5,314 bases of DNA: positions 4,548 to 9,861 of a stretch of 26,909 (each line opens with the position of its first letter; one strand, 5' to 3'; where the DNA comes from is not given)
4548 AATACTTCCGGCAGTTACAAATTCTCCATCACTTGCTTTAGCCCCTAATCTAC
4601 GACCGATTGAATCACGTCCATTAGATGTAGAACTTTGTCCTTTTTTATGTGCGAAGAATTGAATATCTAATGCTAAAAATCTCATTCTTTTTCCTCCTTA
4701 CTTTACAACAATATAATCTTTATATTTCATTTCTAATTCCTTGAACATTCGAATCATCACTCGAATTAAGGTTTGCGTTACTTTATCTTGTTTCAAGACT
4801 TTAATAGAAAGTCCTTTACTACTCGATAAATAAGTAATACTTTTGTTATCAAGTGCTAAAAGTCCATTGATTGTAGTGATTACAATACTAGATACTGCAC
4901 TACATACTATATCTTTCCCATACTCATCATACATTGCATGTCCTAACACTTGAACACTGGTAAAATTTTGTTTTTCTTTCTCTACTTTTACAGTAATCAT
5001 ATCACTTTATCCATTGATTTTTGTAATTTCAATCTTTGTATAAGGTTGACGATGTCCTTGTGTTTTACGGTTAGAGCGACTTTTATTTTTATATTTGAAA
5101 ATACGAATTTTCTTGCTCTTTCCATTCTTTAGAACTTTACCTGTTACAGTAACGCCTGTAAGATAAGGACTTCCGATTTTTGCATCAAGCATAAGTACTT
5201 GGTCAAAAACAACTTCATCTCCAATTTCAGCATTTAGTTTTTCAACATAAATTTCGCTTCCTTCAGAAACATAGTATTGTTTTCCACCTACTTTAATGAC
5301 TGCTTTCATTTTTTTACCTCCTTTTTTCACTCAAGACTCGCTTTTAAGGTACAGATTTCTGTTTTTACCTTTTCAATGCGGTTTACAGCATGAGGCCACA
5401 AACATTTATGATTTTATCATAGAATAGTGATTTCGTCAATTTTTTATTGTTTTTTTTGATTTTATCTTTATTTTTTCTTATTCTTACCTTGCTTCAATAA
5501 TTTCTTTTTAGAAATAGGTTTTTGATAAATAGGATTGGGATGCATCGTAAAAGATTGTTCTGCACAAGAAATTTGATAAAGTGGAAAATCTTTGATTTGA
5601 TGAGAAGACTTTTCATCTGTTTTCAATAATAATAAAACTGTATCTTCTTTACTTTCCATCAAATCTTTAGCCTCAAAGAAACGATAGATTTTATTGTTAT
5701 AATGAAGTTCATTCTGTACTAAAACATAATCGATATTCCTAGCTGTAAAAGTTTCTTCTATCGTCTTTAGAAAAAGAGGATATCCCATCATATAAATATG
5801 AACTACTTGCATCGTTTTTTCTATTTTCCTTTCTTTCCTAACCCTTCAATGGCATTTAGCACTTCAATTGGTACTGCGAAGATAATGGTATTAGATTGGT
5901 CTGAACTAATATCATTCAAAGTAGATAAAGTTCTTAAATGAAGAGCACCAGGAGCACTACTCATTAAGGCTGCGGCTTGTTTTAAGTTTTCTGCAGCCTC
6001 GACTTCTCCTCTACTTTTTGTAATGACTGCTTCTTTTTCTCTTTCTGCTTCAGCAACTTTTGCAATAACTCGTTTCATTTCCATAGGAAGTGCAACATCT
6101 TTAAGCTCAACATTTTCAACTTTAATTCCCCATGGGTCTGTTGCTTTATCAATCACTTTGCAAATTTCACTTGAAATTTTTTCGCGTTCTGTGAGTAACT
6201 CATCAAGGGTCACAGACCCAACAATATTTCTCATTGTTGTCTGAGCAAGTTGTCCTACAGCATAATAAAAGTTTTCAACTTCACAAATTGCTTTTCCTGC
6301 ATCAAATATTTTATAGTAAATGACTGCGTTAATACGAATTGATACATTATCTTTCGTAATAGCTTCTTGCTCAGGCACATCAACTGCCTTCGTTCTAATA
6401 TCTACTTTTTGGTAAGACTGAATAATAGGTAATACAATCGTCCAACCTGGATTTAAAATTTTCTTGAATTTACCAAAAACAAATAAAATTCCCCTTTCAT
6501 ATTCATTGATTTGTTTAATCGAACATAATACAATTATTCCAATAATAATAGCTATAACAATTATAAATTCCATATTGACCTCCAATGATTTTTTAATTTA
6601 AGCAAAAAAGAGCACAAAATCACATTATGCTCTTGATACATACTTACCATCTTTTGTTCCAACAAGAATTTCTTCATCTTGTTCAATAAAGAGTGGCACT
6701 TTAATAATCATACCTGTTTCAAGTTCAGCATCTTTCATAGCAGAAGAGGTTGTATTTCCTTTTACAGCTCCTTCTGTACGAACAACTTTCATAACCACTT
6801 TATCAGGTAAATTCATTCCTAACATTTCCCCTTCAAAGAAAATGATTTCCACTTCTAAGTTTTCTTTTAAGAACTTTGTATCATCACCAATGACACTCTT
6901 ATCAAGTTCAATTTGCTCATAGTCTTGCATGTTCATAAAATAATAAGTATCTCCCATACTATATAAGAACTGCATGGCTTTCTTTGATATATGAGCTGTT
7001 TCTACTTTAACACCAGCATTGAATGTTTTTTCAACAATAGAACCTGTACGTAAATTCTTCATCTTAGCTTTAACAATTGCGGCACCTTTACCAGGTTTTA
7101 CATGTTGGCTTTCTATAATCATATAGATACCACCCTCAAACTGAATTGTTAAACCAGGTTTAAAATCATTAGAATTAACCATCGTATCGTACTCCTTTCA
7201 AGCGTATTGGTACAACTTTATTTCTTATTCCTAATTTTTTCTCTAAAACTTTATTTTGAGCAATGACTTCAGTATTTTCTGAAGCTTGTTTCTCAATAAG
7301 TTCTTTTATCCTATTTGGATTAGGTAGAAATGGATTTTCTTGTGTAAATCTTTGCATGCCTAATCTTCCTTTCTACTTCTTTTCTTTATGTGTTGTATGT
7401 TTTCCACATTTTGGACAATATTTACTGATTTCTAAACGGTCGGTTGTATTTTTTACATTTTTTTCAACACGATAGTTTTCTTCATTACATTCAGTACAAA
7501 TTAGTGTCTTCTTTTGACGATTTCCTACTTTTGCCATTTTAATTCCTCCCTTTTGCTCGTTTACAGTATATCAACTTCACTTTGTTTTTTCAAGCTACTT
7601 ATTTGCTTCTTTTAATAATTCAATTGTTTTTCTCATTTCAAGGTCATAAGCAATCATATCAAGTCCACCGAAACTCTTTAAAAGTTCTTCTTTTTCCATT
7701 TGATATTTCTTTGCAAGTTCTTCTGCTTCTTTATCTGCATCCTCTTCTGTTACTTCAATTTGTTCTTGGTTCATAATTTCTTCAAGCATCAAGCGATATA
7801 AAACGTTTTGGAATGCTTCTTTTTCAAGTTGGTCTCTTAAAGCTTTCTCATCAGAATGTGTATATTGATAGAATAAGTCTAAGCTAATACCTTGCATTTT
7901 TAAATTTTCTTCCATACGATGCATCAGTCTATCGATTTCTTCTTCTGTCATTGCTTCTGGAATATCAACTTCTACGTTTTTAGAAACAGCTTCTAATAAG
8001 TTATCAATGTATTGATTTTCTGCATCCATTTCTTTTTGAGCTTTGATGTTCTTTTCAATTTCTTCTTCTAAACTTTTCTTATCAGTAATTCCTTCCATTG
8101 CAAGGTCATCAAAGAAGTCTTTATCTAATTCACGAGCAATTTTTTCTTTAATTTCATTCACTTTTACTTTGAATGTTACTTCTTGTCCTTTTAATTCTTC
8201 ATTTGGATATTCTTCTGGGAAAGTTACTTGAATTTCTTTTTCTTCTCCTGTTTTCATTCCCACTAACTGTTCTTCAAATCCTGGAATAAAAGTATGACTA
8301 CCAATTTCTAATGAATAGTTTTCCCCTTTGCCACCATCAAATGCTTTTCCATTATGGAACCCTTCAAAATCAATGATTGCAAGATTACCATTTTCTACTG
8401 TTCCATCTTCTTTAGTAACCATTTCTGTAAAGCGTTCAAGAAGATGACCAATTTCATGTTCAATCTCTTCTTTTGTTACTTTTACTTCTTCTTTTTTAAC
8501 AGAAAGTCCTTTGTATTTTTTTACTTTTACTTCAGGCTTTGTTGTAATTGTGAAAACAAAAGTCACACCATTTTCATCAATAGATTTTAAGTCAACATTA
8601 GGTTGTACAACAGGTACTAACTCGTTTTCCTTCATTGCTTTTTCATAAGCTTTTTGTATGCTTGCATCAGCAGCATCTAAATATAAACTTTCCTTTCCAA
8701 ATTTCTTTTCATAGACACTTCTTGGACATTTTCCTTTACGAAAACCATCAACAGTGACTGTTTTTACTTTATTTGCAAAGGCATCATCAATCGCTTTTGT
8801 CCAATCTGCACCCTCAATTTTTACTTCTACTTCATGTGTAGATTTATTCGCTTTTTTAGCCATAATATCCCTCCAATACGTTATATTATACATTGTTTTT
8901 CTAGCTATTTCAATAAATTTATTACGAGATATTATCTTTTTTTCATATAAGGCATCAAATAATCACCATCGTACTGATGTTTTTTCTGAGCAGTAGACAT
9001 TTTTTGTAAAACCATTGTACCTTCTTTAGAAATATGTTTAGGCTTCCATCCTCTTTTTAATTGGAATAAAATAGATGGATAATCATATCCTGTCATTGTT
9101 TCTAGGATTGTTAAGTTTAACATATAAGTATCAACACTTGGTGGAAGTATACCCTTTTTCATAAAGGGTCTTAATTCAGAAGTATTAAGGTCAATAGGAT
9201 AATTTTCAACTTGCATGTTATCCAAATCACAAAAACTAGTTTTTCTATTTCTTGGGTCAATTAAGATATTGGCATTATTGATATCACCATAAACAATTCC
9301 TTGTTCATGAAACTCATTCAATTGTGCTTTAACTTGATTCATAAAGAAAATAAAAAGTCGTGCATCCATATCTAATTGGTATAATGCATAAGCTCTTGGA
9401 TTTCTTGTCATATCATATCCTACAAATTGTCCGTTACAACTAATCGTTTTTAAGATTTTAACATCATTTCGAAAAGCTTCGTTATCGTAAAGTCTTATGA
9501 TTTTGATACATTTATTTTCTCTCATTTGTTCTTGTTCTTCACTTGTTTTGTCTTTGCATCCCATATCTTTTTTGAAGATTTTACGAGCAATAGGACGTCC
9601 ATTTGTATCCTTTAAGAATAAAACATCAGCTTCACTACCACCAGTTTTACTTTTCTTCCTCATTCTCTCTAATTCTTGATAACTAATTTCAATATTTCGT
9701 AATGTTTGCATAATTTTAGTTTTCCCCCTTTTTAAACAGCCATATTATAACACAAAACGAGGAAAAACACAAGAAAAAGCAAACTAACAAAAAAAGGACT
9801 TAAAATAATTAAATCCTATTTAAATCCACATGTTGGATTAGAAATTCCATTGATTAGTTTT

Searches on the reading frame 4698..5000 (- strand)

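Call 15: search_protein_families(library=pfam, proteins=[window:4698-5000:-], max_evalue=0.01)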
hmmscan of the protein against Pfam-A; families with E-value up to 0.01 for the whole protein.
window:4698-5000:- (100 aa): 1 family
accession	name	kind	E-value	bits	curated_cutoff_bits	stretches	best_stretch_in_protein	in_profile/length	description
PF04327.17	Peptidase_Prp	-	3.6e-23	82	27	1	1-97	1-89/90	Cysteine protease Prp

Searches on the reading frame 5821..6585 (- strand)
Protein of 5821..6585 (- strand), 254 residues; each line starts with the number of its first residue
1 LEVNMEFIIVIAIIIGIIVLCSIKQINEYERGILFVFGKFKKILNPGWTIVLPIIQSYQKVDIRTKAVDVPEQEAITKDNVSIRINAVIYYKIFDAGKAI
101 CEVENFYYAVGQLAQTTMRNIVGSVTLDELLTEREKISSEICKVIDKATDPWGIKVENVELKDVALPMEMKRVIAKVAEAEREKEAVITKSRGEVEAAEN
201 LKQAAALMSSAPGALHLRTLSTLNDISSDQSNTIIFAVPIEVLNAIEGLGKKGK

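Call 15: search_protein_families(library=pfam, proteins=[window:5821-6585:-], max_evalue=0.01)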
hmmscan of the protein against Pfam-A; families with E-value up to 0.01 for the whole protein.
window:5821-6585:- (254 aa): 2 families
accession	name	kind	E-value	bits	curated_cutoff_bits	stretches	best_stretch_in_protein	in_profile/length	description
PF01145.31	Band_7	-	2.6e-39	135.5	23.6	1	24-194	1-175/176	SPFH domain / Band 7 family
PF13421.11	Band_7_1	-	0.00016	21.8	24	1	117-178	144-207/211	SPFH domain-Band 7 family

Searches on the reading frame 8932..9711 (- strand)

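Call 5: search_protein_families(library=pfam, proteins=[window:8932-9711:-], max_evalue=1)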
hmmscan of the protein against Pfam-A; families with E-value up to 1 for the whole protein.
window:8932-9711:- (259 aa): 5 families
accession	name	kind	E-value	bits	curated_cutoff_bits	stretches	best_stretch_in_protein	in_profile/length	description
PF00069.31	Pkinase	-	9.1e-09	35.5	31.7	1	28-163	13-142/263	Protein kinase domain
PF17667.7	Pkinase_fungal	-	0.013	14.7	24.1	1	102-164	271-337/387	Fungal protein kinase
PF06293.20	Kdo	-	0.044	13.6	21.3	1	124-167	124-170/207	Lipopolysaccharide kinase (Kdo/WaaP) family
PF07714.23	PK_Tyr_Ser-Thr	-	0.075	12.8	23.1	1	35-154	25-138/258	Protein tyrosine and serine/threonine kinase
PF23098.1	Beta-prop_NOL10_N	-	0.24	10.9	27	1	17-105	26-113/385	Nucleolar protein 10-like, N-terminal domain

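Call 6: search_protein_families(library=ncbifam, proteins=[window:8932-9711:-], max_evalue=1)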
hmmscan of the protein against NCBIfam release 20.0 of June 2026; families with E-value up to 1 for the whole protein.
window:8932-9711:- (259 aa): 11 families
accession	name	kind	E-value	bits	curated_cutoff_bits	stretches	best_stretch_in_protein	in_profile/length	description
NF038151.1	lanthi_synth_III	equivalog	0.00012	20.7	575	1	123-164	341-381/833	class III lanthionine synthetase LanKC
NF002475.0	PRK01723.1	equivalog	0.00034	19.7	142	1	125-169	150-193/241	3-deoxy-D-manno-octulosonic acid kinase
NF058632.1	SerThrKinPrkT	equivalog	0.005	15.9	280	1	123-162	122-161/322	serine/threonine protein kinase PrkT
NF038150.1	lanthi_synth_IV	equivalog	0.005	15.2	650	1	123-215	303-398/851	class IV lanthionine synthetase LanL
NF007174.0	PRK09605.1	equivalog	0.0061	15.1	447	1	18-247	337-534/535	bifunctional N(6)-L-threonylcarbamoyladenine synthase/serine/threonine protein kinase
NF011464.0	PRK14879.1-7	equivalog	0.014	15.1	246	1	109-163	96-146/221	Kae1-associated kinase Bud32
TIGR03724.2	arch_bud32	equivalog_domain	0.014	14.8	125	1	124-163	91-128/193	KEOPS complex kinase/ATPase Bud32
NF033483.0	PknB_PASTA_kin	equivalog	0.014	14.5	450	1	118-154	107-143/563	Stk1 family PASTA domain-containing Ser/Thr kinase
NF011463.0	PRK14879.1-4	equivalog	0.02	14.3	188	1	124-156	120-151/237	Kae1-associated kinase Bud32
NF038057.1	macrolide_MphL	exception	0.025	13.8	612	1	137-188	191-241/298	macrolide 2'-phosphotransferase MphL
NF052427.1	StpK7MSMEG_1200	equivalog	0.055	11.9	900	1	115-155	105-145/601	serine/threonine protein kinase StpK7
